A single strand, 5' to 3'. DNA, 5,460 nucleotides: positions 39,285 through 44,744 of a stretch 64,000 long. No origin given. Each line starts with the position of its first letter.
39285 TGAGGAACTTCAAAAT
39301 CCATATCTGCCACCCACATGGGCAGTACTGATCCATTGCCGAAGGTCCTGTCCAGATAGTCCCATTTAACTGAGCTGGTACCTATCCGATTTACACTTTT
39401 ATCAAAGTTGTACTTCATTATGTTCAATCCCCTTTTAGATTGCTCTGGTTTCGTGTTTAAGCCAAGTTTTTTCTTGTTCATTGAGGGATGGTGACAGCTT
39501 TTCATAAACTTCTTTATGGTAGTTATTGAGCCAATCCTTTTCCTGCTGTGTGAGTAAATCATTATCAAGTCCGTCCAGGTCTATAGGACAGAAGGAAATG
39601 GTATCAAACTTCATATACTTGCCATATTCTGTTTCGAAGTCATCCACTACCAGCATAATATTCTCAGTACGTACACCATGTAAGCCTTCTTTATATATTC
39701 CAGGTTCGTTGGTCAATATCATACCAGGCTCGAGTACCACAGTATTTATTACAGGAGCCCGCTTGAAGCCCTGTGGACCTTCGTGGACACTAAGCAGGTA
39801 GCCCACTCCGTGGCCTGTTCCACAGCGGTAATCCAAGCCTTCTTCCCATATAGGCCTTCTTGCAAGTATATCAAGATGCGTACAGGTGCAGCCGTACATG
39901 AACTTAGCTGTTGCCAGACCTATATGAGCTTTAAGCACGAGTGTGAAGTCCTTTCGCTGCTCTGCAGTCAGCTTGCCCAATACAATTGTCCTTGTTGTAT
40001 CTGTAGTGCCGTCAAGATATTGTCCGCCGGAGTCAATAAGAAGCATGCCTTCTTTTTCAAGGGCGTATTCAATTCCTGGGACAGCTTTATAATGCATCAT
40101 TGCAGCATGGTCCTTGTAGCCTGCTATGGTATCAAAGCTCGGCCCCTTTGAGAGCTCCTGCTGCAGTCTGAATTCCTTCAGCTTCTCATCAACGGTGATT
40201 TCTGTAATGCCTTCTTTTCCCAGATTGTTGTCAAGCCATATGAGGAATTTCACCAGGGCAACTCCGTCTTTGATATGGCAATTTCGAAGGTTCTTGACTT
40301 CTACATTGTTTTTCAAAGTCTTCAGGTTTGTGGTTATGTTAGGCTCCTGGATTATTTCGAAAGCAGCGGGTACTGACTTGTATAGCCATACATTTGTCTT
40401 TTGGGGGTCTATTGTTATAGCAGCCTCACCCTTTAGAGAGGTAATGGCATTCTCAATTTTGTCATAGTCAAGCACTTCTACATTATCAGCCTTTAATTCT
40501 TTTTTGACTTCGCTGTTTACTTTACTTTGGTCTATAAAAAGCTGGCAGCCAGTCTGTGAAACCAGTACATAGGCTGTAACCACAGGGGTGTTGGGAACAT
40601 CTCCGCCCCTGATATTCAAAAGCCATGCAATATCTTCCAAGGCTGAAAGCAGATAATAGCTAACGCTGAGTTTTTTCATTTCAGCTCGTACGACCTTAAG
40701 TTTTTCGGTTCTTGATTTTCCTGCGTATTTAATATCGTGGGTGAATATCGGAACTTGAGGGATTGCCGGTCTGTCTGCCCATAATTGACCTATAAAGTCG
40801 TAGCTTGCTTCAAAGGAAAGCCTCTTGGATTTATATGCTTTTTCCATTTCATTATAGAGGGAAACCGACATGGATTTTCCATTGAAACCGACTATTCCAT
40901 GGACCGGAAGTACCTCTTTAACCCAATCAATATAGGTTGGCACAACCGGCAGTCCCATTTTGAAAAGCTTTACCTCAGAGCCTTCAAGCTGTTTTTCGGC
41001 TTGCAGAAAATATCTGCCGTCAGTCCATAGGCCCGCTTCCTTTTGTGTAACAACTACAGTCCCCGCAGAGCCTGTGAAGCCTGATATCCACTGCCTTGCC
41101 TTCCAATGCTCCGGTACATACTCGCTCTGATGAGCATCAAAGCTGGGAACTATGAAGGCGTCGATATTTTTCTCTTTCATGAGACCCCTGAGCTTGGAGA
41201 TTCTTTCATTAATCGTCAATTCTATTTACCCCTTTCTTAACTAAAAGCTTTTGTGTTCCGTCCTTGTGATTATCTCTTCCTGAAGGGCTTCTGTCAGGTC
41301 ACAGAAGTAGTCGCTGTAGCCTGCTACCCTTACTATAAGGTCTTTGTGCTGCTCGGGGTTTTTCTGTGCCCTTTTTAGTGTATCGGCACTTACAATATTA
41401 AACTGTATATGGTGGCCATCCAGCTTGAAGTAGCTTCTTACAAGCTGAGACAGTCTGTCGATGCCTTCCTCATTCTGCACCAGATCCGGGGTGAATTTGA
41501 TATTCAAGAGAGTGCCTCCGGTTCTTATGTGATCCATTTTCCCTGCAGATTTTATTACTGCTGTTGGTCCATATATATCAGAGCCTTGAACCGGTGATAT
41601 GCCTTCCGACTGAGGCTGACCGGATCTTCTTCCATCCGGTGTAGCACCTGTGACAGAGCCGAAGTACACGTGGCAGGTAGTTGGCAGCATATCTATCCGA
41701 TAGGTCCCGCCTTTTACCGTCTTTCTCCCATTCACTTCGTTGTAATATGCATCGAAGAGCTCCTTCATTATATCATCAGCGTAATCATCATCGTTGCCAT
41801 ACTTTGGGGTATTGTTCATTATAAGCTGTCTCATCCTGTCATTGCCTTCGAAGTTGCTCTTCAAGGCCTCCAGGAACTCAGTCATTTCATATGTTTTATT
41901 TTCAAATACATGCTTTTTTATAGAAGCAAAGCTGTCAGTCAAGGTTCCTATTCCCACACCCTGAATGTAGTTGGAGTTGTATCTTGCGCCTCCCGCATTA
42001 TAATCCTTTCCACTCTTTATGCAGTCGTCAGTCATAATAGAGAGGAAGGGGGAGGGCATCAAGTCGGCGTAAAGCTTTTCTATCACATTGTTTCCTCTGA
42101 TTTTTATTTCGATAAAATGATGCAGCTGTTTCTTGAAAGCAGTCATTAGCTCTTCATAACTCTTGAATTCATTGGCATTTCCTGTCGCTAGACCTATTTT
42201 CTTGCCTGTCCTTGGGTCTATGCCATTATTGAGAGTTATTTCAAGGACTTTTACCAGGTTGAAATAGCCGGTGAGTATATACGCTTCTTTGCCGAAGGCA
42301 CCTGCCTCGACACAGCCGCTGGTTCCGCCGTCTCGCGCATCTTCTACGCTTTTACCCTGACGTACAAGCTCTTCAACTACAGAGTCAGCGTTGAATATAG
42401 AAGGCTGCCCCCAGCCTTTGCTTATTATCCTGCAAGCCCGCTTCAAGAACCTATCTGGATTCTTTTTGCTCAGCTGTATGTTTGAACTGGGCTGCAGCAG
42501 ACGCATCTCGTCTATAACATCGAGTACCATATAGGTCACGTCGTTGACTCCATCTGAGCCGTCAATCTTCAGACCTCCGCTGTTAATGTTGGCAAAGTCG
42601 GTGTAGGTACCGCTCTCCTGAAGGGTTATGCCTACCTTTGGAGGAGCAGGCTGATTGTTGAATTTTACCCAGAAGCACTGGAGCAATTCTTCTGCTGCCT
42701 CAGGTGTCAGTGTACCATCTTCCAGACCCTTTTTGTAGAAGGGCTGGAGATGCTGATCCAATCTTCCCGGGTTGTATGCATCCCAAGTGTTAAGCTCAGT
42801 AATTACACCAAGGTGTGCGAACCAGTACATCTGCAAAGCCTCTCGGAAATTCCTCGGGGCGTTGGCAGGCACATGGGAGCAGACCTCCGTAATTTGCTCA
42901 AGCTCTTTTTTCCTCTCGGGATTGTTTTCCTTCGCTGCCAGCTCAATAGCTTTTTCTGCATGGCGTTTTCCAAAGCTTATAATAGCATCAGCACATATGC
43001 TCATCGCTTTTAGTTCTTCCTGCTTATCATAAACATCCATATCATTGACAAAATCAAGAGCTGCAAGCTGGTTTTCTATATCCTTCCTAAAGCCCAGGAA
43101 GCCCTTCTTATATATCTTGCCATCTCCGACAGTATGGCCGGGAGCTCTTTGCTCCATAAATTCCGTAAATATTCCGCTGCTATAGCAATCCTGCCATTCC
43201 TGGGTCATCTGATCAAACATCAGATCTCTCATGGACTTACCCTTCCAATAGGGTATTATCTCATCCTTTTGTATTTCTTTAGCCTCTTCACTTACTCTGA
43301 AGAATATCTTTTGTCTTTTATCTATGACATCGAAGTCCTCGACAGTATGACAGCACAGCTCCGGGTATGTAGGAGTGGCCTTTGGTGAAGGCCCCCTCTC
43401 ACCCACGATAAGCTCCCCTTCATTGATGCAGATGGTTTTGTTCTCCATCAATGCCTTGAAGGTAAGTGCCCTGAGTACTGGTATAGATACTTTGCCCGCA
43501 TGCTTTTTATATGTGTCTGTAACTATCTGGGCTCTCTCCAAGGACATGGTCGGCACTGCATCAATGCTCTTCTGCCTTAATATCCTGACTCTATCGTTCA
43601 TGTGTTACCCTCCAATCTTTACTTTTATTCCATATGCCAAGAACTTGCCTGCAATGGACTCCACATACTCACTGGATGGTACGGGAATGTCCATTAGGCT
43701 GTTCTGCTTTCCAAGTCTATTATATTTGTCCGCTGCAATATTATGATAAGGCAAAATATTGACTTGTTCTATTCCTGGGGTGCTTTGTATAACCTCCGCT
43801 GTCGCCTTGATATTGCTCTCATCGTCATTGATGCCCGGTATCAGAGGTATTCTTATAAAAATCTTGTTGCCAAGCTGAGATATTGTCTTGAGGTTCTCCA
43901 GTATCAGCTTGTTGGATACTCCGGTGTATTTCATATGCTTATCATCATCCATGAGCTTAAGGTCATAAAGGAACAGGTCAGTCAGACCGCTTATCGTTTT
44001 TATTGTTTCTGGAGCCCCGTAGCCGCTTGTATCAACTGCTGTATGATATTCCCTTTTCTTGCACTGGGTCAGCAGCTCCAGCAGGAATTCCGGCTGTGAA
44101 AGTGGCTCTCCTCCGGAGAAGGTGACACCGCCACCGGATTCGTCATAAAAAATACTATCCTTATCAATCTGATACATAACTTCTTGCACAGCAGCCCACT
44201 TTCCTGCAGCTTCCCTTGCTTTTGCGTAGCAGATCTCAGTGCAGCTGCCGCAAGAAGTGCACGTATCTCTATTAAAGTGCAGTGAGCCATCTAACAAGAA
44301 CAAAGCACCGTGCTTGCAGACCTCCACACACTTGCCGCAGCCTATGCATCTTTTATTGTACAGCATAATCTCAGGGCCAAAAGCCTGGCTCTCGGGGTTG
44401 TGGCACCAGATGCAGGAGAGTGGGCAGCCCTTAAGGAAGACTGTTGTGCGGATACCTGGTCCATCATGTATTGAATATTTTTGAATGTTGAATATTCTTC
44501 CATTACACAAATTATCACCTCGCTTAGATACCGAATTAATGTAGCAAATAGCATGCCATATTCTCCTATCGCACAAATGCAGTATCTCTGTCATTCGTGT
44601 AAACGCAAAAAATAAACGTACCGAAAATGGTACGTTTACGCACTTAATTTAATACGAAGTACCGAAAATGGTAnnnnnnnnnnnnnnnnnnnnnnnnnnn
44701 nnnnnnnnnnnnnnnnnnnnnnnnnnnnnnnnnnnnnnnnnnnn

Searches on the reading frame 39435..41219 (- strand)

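Call 37: search_protein_families(library=pfam, proteins=[window:39435-41219:-], max_evalue=0.00001)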
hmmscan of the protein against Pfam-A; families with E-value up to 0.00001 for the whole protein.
window:39435-41219:- (594 aa): 4 families
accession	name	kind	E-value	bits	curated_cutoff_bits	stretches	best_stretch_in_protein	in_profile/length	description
PF16189.11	Creatinase_N_2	-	3.6e-51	173.8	29.7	1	149-307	1-161/161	Creatinase/Prolidase N-terminal domain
PF00557.29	Peptidase_M24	-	9.4e-47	159.9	23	1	310-525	2-207/208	Metallopeptidase family M24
PF01321.24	Creatinase_N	-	8.4e-26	91.4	22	1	6-132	1-113/128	Creatinase/Prolidase N-terminal domain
PF16188.10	Peptidase_M24_C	-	1.7e-24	85.9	28.9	1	534-594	1-63/63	C-terminal region of peptidase_M24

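Call 73: search_protein_families(library=ncbifam, proteins=[window:39435-41219:-], max_evalue=1e-10)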
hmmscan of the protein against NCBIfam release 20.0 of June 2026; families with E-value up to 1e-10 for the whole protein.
window:39435-41219:- (594 aa): 2 families
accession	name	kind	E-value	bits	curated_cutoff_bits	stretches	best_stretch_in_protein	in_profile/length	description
NF040821.1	dipep_PepQ_Arch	equivalog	1.7e-24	86.5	630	1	210-527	32-333/346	Xaa-Pro dipeptidase PepQ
NF007310.0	PRK09795.1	equivalog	1.6e-23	83.1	393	1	295-527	120-343/361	aminopeptidase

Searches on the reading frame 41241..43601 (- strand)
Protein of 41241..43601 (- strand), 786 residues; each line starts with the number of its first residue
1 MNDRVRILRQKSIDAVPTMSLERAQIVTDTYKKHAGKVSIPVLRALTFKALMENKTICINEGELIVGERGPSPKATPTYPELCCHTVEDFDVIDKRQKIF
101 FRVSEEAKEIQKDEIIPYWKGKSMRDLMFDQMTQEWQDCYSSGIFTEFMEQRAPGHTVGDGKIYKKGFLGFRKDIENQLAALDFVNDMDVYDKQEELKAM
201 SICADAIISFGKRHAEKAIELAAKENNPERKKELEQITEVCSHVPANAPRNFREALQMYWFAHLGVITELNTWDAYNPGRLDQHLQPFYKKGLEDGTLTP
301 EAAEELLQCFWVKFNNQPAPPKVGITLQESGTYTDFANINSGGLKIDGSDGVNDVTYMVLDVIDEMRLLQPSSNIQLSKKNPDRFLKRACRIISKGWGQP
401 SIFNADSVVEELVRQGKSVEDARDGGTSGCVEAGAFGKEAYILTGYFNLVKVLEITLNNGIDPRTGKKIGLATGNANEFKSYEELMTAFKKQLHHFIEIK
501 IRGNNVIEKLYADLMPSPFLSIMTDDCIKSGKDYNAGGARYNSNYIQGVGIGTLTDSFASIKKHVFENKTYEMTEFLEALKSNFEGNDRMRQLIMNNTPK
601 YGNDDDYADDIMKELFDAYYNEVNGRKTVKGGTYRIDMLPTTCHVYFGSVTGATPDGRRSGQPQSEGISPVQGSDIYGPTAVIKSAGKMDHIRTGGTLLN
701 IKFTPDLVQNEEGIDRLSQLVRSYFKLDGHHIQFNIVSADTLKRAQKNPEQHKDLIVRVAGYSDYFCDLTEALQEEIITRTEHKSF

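Call 37: search_protein_families(library=pfam, proteins=[window:41241-43601:-], max_evalue=0.00001)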
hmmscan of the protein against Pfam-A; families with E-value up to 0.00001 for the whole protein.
window:41241-43601:- (786 aa): 2 families
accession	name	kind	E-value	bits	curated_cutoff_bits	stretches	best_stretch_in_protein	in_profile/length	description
PF02901.20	PFL-like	-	1.8e-243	810.4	24.3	1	1-648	1-647/647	Pyruvate formate lyase-like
PF01228.26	Gly_radical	-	1.3e-35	122.5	22.2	1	665-767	2-106/106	Glycine radical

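Call 73: search_protein_families(library=ncbifam, proteins=[window:41241-43601:-], max_evalue=1e-10)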
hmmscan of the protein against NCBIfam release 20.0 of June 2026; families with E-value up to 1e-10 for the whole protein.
window:41241-43601:- (786 aa): 10 families
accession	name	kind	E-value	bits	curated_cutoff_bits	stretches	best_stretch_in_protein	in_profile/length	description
NF043068.1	glycl_HYPD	equivalog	0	1433.1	1100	1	2-784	1-783/784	trans-4-hydroxy-L-proline dehydratase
TIGR01774.1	PFL2-3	subfamily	9.7e-202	672.3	678.2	1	1-784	2-785/786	formate C-acetyltransferase/glycerol dehydratase family glycyl radical enzyme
NF048011.1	SfplDhtHpsGDes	equivalog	2e-175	585.4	1000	1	8-784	29-820/821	(2S)-3-sulfopropanediol dehydratase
NF048009.1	SfplDhtHpfGKleb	equivalog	4.2e-162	541.2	1000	1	4-783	27-822/824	(2S)-3-sulfopropanediol dehydratase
TIGR04394.1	choline_CutC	equivalog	1.1e-160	536.8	1050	1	2-783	2-786/789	choline trimethylamine-lyase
NF007437.0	PRK09983.1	equivalog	3.2e-152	508.3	1109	1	1-784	1-764/765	formate C-acetyltransferase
NF033718.1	indole_decarb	equivalog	1.7e-132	443.4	1100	2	101-585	155-645/868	indoleacetate decarboxylase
NF033715.1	glycyl_HPDL_Lrg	equivalog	8.6e-107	358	1150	2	197-585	272-679/901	4-hydroxyphenylacetate decarboxylase large subunit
TIGR01255.1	pyr_form_ly_1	equivalog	5.5e-42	144.1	994.2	1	597-785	547-743/744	formate C-acetyltransferase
NF038360.1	rad_fix_GrcA3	exception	5.9e-17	61.5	158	1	710-785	2-77/78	autonomous glycyl radical cofactor GrcA3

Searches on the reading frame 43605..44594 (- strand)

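Call 37: search_protein_families(library=pfam, proteins=[window:43605-44594:-], max_evalue=0.00001)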
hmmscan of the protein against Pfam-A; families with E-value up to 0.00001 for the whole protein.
window:43605-44594:- (329 aa): 9 families
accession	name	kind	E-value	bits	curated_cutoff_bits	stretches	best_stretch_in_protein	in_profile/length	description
PF04055.27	Radical_SAM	-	2.3e-17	64.1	29.5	1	122-259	14-158/166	Radical SAM superfamily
PF13353.11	Fer4_12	-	1.9e-11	44.8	22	0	119-199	19-99/137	4Fe-4S single cluster domain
PF00037.32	Fer4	-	2e-11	43.6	21.1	1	81-98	6-23/24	4Fe-4S binding domain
PF12837.12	Fer4_6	-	3.4e-09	36.6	25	0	82-98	8-24/24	4Fe-4S binding domain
PF12838.12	Fer4_7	-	1.7e-08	35.2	27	1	82-125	1-51/52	4Fe-4S dicluster domain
PF12797.12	Fer4_2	-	3.2e-08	33.4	24.5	0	80-94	7-21/22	4Fe-4S binding domain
PF13187.11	Fer4_9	-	5.3e-07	30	27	0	73-97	28-51/52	4Fe-4S dicluster domain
PF13484.11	Fer4_16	-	6.7e-07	30.4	30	0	111-147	1-38/66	4Fe-4S double cluster binding domain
PF14697.11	Fer4_21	-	3.3e-06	27.6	35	1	80-122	5-51/59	4Fe-4S dicluster domain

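Call 73: search_protein_families(library=ncbifam, proteins=[window:43605-44594:-], max_evalue=1e-10)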
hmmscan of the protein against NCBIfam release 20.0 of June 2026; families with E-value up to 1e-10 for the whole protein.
window:43605-44594:- (329 aa): 14 families
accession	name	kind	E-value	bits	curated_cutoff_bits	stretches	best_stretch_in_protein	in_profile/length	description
NF043069.1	T4HPD_activ_SAM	equivalog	2.7e-127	424.3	425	1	32-329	2-299/299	trans-4-hydroxy-L-proline dehydratase activase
TIGR02494.1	PFLE_PFLC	subfamily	4.5e-112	374.1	174.35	1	34-316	1-287/293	glycyl-radical enzyme activating protein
NF048010.1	SfplDhtActHpsHDes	equivalog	5.2e-97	324.2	430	1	30-312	4-292/298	(2S)-3-sulfopropanediol dehydratase activating enzyme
NF033719.1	ind_deCO2_activ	equivalog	2.5e-94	316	425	1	33-324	2-299/302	indoleacetate decarboxylase activase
TIGR04395.1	cutC_activ_rSAM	equivalog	4.2e-92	308.7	360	1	32-327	5-306/309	choline TMA-lyase-activating enzyme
NF048008.1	SfplDhtActHpfHKleb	equivalog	1.5e-84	284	500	1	34-328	2-306/308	(2S)-3-sulfopropanediol dehydratase activating enzyme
NF033717.2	HPDL_rSAM_activ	equivalog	8.6e-80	268.3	420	1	31-328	3-306/311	4-hydroxyphenylacetate decarboxylase activase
TIGR04003.1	rSAM_BssD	equivalog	2.5e-75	253.5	496.45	1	34-303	3-279/314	[benzylsuccinate synthase]-activating enzyme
NF007483.0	PRK10076.1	equivalog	5.5e-65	219.4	326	2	111-329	75-292/292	[formate-C-acetyltransferase]-activating enzyme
TIGR02493.1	PFLA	equivalog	9.1e-61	205.2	231.75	1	129-317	41-231/235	pyruvate formate-lyase-activating protein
TIGR04041.1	activase_YjjW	hypoth_equivalog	1.1e-54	185.8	250.2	1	34-315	4-262/276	YjjW family glycine radical enzyme activase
NF008356.0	PRK11145.1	equivalog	1e-50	172.4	375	1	129-326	46-245/246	pyruvate formate lyase 1-activating protein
TIGR02495.1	NrdG2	equivalog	6.3e-18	64.8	131.15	0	125-270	39-181/193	anaerobic ribonucleoside-triphosphate reductase activating protein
TIGR02491.1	NrdG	equivalog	6.4e-14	52.2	126.1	0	34-72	2-40/154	anaerobic ribonucleoside-triphosphate reductase activating protein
